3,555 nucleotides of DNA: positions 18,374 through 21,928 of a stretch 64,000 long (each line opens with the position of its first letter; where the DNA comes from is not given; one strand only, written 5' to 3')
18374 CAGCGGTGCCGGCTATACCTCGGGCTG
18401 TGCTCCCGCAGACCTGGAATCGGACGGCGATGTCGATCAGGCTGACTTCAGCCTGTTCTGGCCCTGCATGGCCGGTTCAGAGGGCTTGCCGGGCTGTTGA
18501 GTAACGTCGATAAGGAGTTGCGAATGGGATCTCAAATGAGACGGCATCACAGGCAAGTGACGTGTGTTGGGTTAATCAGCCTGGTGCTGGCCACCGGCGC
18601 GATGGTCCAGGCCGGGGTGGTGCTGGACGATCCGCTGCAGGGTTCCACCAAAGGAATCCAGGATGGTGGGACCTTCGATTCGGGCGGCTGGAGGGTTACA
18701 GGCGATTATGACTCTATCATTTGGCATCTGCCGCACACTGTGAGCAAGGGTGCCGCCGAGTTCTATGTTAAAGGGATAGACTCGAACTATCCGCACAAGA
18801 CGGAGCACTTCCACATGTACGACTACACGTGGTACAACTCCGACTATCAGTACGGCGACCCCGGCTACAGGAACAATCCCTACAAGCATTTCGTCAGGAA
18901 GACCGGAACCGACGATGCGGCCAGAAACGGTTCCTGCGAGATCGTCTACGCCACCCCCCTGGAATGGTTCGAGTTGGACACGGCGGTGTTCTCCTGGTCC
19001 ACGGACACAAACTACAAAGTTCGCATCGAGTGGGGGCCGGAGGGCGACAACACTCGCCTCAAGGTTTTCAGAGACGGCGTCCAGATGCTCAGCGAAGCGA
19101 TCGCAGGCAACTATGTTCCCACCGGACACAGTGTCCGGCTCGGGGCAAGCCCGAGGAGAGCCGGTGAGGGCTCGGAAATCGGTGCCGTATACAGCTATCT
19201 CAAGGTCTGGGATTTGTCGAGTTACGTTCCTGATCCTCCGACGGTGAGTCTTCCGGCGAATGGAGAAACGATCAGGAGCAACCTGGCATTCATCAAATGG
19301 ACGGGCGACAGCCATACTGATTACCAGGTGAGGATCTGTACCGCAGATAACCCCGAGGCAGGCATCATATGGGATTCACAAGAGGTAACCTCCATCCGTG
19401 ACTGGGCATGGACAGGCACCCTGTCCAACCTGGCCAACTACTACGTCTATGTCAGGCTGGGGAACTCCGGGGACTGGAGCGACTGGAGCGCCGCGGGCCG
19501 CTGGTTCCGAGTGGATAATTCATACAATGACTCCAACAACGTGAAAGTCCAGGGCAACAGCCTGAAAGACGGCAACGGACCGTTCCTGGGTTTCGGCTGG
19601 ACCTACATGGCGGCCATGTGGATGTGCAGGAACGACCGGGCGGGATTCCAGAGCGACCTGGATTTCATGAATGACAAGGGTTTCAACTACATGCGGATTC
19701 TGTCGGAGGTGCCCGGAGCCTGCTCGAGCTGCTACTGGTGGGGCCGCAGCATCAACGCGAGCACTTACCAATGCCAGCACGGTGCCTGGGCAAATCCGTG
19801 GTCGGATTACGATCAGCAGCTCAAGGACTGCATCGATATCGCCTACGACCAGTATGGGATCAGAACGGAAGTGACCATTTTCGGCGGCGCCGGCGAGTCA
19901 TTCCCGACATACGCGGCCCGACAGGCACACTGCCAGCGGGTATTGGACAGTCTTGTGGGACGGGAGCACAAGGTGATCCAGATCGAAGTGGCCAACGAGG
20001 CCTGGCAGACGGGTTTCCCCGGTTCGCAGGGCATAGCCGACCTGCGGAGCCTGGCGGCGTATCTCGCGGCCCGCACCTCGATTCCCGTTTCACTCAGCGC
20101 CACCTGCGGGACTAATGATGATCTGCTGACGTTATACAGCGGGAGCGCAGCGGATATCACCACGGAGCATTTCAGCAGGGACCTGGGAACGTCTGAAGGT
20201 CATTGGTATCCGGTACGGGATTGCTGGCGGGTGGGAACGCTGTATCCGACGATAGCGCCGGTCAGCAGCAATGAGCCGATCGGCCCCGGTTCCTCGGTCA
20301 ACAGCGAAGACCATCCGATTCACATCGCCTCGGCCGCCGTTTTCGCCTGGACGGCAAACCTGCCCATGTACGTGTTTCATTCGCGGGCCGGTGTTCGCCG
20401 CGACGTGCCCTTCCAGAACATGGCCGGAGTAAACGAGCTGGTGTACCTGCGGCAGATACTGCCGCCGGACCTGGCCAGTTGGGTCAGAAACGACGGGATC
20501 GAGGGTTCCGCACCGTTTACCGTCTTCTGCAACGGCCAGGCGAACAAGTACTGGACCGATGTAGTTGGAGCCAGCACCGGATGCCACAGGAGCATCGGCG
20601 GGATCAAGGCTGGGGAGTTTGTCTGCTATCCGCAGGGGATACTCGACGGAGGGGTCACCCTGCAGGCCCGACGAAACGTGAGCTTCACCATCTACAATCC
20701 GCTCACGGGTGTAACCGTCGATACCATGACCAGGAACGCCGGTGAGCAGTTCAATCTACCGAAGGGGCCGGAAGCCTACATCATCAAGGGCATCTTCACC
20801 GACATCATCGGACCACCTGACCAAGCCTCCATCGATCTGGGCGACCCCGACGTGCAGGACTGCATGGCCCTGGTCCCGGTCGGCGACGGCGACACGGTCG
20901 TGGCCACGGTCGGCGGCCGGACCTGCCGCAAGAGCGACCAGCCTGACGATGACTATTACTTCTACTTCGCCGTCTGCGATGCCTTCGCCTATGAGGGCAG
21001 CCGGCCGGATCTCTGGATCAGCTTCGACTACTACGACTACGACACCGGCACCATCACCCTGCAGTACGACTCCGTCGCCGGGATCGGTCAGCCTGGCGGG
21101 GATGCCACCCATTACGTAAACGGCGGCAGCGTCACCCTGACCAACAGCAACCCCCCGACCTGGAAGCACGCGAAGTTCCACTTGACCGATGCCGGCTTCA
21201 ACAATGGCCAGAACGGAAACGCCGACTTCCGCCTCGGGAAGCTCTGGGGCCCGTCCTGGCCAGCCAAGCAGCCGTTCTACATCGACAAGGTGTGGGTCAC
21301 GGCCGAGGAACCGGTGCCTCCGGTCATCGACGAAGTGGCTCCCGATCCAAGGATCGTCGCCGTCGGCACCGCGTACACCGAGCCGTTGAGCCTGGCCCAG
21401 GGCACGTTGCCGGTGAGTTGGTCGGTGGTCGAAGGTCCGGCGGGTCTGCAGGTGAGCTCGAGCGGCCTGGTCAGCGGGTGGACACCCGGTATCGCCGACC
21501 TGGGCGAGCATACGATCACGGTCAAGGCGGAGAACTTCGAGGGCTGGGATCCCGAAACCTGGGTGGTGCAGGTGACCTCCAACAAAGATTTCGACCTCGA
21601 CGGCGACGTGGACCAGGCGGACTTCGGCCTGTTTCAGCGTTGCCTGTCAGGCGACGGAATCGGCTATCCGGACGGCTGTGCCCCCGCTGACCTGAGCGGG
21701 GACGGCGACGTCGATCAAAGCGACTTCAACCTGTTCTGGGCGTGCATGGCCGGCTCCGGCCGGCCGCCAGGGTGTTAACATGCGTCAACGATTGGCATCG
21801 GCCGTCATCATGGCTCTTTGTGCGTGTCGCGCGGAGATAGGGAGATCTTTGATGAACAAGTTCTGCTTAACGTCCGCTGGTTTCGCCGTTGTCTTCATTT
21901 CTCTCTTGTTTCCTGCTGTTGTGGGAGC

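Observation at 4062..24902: Seven signal-peptide-bearing giants share a double EF-hand, dockerin-like C-terminal module with no cohesin-like partner in sight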

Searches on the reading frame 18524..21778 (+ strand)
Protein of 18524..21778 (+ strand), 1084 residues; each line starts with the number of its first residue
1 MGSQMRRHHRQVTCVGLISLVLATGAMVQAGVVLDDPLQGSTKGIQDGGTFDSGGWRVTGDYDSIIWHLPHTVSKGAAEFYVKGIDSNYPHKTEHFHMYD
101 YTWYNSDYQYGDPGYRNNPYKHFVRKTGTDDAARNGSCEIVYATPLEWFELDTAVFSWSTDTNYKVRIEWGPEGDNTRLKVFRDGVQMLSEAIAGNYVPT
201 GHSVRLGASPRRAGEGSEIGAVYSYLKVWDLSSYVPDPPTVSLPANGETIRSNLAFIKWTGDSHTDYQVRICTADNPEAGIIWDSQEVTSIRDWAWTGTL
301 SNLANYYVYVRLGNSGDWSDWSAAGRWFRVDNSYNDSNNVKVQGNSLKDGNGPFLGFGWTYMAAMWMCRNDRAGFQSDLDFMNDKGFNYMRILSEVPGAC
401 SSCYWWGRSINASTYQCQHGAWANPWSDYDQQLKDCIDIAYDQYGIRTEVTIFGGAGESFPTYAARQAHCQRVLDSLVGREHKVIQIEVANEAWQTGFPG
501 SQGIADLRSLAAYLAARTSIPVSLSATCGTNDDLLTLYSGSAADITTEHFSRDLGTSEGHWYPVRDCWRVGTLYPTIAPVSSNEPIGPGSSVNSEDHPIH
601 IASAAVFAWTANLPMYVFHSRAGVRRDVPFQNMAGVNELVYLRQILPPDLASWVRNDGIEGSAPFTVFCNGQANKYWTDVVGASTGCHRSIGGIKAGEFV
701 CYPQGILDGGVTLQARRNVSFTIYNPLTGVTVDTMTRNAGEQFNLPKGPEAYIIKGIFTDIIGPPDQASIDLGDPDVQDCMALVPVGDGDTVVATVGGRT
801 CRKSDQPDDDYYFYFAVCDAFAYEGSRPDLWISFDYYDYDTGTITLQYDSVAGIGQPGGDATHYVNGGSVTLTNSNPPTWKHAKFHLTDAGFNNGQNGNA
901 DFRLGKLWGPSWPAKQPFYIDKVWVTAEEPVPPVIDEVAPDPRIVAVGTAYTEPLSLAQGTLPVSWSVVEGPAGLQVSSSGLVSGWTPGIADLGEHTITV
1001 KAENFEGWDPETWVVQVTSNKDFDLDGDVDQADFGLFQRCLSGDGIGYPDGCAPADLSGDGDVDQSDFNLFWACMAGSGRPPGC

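Call 10: search_protein_families(library=pfam, proteins=[window:18524-21778:+], max_evalue=0.1)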
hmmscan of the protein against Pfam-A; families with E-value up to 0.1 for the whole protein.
window:18524-21778:+ (1084 aa): 2 families
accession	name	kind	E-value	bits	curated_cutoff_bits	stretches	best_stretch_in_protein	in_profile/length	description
PF00404.24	Dockerin_1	-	0.00022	21.8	22.9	1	1021-1069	2-50/57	Dockerin type I domain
PF05345.18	He_PIG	-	0.00097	20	24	1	939-1007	7-84/96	Putative Ig domain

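Call 11: search_protein_families(library=ncbifam, proteins=[window:18524-21778:+], max_evalue=0.1)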
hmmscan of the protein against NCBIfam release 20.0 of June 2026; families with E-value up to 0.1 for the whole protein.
window:18524-21778:+ (1084 aa): 0 families

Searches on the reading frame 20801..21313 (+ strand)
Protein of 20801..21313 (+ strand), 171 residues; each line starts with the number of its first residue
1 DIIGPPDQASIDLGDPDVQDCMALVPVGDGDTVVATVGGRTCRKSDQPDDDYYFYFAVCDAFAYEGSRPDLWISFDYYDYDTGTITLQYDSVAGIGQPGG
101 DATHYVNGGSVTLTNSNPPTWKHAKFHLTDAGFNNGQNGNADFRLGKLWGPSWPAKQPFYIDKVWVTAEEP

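Call 69: search_solved_structures(query=A4, max_evalue=10)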
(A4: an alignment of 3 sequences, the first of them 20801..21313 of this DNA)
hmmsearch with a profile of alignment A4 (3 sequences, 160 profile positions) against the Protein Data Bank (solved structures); distinct sequences matched with E-value up to 10: 1.
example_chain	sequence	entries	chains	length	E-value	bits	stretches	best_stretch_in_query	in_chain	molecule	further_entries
1bv8_A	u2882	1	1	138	0.81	12.8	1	51-94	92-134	ALPHA-2-MACROGLOBULIN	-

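Call 78: find_homologous_proteins(query=A4, max_evalue=0.001)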
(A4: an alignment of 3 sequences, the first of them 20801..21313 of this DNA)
Query A4 (3 sequences) (171 aa, profile of the alignment): 49 proteins with E <= 0.001 among 1272 candidates.
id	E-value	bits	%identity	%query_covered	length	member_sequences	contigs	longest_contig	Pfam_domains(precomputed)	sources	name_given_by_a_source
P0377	2.0e-62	228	51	99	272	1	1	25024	-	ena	-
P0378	8.0e-58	213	47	95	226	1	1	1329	-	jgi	jgi:hypothetical protein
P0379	1.0e-55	206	51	84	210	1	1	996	-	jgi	jgi:hypothetical protein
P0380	6.0e-51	190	45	92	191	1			-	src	-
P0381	6.3e-47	177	42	95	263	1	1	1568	-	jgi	jgi:hypothetical protein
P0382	8.4e-43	164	45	84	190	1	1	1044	PF16158.12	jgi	jgi:hypothetical protein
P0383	9.1e-42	161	43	95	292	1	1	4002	-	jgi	jgi:hypothetical protein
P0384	1.4e-41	160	42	96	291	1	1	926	-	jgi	jgi:hypothetical protein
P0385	1.5e-41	160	43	85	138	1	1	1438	-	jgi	jgi:hypothetical protein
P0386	3.2e-41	159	46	77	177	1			-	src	-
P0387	3.1e-40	156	46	73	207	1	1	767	-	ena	-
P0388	3.8e-39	152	47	73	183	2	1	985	-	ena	-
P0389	4.1e-39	152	46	73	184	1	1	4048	-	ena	-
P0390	1.6e-38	150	50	60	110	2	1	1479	-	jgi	-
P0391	7.7e-38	148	39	95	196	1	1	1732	-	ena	-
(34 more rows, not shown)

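Call 85: predict_structure(alignment_id=A6)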
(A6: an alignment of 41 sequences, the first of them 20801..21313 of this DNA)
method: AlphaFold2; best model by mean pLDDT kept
length: 171 residues; sequences in the alignment: 41
mean_pLDDT: 89.3   pTM: 0.87
mean pLDDT of the five models: 89.3, 89.2, 88.3, 88.0, 87.3
residues with pLDDT >= 90: 123; 70-90: 30; 50-70: 16; < 50: 2
segments of 3 or more residues with pLDDT < 50: none
pLDDT, mean of each block of 10 residues (from residue 1): 79 96 95 97 93 94 83 97 94 70 81 95 97 86 89 75 96 86
secondary structure, 60 per line:
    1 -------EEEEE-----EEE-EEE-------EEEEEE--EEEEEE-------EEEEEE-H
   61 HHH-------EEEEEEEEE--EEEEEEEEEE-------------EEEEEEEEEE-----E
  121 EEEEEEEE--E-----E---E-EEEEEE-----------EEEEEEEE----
elements in order: E8-12 E18-20 E22-24 E32-37 E40-45 E53-58 H60-63 E71-79 E82-91 E105-114 E120-128 E143-148 E160-167

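Call 87: fold_search(model_id=the predicted structure, library=pdb)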
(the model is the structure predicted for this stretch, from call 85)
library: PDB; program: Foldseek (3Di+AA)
matches with E <= 10: 1616; with E <= 0.001: 13
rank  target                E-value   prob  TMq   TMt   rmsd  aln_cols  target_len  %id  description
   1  3nru_B                2.4e-04  1.00  0.42  0.44   7.4       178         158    8  Ligand binding domain of EPHA7 (released 2010-12-08)
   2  1uxz_A                4.5e-04  1.00  0.39  0.47   6.3       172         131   10  Carbohydrate binding module (CBM6cm-2) from Cellvibrio mixtus lichenase 5A (released 2004-03-11)
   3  1uy0_A                5.4e-04  1.00  0.38  0.46   6.5       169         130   12  Carbohydrate binding module (CBM6cm-2) from Cellvibrio mixtus lichenase 5A in complex with glc-1,3-glc-1,4-glc-1,3-glc (released 2004-03-11)
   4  1v0a                  5.4e-04  0.99  0.36  0.36  10.7       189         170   15  Family 11 Carbohydrate-Binding Module of cellulosomal cellulase Lic26A-Cel5E of Clostridium thermocellum (released 2005-01-12)
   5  6sms                  5.7e-04  1.00  0.48  0.14   6.8       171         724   11  Vegetative Insecticidal Protein 1 (Vip1Ac1) from Bacillus thuringiensis (released 2021-02-10)
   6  3p6b_A                5.7e-04  0.99  0.39  0.37   7.4       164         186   12  The crystal structure of CelK CBM4 from Clostridium thermocellum (released 2011-08-24)
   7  2cdo_B                6.1e-04  0.99  0.35  0.41  13.5       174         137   15  structure of agarase carbohydrate binding module in complex with neoagarohexaose (released 2006-02-16)
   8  6shl_C                6.4e-04  0.51  0.21  0.16  14.1       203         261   13  Structure of a marine algae virus of the order Picornavirales (released 2020-02-12)
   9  8x97_A                8.6e-04  0.84  0.27  0.24  10.2       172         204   12  Cryo-EM structure of enterovirus A71 empty particle in complex with Fab h1A6.2 (released 2024-09-04)
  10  1k42_MODEL_1_A        9.1e-04  0.99  0.40  0.41   8.0       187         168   11  The Solution Structure of the CBM4-2 Carbohydrate Binding Module from a Thermostable Rhodothermus marinus Xyla (released 2002-05-29)
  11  7uaf_C                9.7e-04  1.00  0.49  0.18   6.2       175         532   11  Human meprin alpha inhibitory complex with compound 10d (N~3~,N~3~-bis[(2H-1,3-benzodioxol-5-yl)methyl]-N-hydroxy-beta (released 2022-11-02)
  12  3nru_H                9.7e-04  0.99  0.40  0.43   7.5       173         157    9  Ligand binding domain of EPHA7 (released 2010-12-08)
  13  6r3m_A                9.7e-04  0.99  0.38  0.38  10.6       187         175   14  Family 11 Carbohydrate-Binding Module from Clostridium thermocellum in complex with beta-1,3-1,4-mixed-linked tetrasac (released 2020-02-05)
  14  8a28_A                1.0e-03  1.00  0.49  0.25   6.7       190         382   16  Structure of the astacin zymogen of LAST-MAM from Limulus polyphemus (released 2022-10-19)
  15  8hi2_A                1.0e-03  0.89  0.27  0.25   9.8       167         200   12  Structure of EV71 VLP frozen at -183 degree embedded in crystalline ice (released 2023-02-01)
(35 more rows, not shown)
